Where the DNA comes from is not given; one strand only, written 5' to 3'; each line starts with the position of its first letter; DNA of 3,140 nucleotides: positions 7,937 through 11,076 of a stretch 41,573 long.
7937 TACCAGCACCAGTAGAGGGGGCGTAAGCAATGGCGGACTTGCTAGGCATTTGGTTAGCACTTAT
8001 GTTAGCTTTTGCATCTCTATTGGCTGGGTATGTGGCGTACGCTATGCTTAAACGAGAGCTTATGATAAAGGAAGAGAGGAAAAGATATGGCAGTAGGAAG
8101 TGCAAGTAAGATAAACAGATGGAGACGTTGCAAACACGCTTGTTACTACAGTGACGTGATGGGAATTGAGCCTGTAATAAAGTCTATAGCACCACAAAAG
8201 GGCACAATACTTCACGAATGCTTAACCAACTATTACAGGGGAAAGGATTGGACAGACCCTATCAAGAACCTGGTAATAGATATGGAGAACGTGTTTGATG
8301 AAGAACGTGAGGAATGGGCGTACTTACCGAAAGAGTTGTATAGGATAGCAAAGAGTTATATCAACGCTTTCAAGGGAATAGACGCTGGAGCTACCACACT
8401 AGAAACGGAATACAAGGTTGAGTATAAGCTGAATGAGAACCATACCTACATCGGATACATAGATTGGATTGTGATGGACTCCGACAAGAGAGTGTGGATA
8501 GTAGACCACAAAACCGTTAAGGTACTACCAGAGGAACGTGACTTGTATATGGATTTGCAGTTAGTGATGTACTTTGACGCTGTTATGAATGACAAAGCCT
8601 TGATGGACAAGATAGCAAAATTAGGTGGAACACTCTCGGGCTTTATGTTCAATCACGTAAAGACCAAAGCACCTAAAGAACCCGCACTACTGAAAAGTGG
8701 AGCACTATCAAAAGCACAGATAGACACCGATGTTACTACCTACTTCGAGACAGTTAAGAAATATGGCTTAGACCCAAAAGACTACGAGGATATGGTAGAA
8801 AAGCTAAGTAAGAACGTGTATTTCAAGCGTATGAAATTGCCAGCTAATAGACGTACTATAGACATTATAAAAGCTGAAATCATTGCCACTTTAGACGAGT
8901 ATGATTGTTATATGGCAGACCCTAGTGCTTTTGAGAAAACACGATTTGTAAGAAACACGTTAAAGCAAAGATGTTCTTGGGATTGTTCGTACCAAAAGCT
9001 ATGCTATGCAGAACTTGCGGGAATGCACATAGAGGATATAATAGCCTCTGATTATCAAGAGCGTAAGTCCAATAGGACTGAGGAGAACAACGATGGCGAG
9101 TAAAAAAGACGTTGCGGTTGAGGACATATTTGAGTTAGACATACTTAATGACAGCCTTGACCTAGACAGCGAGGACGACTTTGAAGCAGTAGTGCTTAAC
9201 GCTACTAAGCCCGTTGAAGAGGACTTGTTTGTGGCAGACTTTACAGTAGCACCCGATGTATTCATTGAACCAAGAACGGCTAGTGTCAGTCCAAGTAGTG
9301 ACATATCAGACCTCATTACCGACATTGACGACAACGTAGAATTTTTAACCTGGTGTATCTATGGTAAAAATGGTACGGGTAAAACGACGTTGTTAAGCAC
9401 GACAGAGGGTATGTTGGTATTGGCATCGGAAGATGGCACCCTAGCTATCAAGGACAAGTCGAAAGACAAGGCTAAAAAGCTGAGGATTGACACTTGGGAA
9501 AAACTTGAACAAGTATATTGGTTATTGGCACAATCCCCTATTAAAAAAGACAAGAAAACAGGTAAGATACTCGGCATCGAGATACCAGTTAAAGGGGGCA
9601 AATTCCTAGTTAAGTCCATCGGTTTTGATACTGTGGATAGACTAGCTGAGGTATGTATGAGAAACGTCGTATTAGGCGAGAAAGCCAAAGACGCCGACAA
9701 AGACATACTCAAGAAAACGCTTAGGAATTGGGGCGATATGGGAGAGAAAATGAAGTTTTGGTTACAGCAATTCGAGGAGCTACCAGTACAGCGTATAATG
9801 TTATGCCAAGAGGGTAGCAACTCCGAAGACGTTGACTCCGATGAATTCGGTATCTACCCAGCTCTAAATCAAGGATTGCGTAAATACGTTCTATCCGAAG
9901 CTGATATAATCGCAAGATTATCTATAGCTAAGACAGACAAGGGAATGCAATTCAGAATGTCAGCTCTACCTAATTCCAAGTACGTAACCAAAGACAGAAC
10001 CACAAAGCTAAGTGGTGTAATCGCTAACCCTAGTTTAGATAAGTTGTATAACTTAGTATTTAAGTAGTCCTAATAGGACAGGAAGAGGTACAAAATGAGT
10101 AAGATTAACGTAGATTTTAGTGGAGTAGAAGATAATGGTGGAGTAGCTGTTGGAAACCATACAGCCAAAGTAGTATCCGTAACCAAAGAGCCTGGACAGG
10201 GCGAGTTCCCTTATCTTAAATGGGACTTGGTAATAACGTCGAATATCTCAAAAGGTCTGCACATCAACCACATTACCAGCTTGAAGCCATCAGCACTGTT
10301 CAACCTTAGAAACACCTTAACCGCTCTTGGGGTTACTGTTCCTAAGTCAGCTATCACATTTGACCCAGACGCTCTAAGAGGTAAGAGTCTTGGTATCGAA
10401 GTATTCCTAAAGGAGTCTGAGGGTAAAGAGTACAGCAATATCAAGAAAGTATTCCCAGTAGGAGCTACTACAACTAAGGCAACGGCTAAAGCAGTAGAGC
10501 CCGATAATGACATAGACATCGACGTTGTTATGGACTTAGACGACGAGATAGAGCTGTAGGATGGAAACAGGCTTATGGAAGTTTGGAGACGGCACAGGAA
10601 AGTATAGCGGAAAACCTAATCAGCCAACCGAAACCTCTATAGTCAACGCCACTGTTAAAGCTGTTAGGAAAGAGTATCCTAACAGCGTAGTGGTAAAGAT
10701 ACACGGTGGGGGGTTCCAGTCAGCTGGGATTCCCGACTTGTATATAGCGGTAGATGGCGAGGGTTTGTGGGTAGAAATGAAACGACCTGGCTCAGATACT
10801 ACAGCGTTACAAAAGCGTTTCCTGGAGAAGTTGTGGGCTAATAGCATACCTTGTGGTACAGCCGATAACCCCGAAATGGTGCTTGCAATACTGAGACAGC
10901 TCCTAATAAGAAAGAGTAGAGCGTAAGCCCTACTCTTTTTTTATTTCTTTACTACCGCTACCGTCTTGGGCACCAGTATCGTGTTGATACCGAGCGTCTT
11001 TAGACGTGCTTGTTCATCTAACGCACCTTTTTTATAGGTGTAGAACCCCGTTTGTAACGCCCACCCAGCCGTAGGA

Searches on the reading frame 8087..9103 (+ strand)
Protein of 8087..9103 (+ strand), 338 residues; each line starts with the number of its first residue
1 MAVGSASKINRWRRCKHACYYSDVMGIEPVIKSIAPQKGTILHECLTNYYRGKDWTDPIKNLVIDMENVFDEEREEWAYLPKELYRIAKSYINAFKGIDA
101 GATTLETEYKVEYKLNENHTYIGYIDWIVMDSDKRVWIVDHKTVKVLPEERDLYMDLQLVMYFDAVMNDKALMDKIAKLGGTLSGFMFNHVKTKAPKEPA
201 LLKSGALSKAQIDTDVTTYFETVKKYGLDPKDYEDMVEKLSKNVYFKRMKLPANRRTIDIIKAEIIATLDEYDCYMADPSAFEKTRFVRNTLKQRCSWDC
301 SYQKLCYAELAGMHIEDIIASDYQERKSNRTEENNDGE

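Call 23: search_protein_families(library=pfam, proteins=[window:8087-9103:+], max_evalue=0.01)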
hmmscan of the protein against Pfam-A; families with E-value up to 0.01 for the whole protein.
window:8087-9103:+ (338 aa): 1 family
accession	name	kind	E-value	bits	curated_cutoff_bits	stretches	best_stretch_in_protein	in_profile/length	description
PF12705.13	PDDEXK_1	-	8.2e-18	65.7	22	1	5-306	3-246/247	PD-(D/E)XK nuclease superfamily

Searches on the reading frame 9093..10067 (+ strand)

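Call 23: search_protein_families(library=pfam, proteins=[window:9093-10067:+], max_evalue=0.01)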
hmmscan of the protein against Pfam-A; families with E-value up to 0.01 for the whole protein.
window:9093-10067:+ (324 aa): 3 families
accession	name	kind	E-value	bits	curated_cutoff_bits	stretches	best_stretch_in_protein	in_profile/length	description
PF13479.12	AAA_24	-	2.6e-21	76.8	27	1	86-303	4-195/195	AAA domain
PF00005.33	ABC_tran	-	0.00033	21.7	25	1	86-145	13-71/137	ABC transporter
PF13175.12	AAA_15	-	0.002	18.3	32.1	1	73-163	16-92/374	AAA ATPase domain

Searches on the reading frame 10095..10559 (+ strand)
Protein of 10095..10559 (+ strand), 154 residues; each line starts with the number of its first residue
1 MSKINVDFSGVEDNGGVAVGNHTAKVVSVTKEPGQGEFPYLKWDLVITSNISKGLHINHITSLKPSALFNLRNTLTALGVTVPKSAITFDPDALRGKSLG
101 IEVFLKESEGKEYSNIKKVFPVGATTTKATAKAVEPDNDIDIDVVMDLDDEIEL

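Call 23: search_protein_families(library=pfam, proteins=[window:10095-10559:+], max_evalue=0.01)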
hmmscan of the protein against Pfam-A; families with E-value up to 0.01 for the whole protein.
window:10095-10559:+ (154 aa): 1 family
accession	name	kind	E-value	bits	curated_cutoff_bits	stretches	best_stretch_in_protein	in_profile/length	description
PF05037.18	DUF669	-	0.00034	21.2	21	1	5-121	2-130/138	Protein of unknown function (DUF669)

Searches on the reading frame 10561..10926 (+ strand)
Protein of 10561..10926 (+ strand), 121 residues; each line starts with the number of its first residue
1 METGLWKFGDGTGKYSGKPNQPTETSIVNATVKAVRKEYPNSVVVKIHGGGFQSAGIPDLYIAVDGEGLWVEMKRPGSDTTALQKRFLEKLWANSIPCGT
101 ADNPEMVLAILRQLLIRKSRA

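Call 23: search_protein_families(library=pfam, proteins=[window:10561-10926:+], max_evalue=0.01)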
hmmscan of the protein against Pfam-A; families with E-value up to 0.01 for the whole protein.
window:10561-10926:+ (121 aa): 1 family
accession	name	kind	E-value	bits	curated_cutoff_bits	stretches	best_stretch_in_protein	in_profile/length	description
PF08774.17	VRR_NUC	-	0.00075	20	23.8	1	54-96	61-107/116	VRR-NUC domain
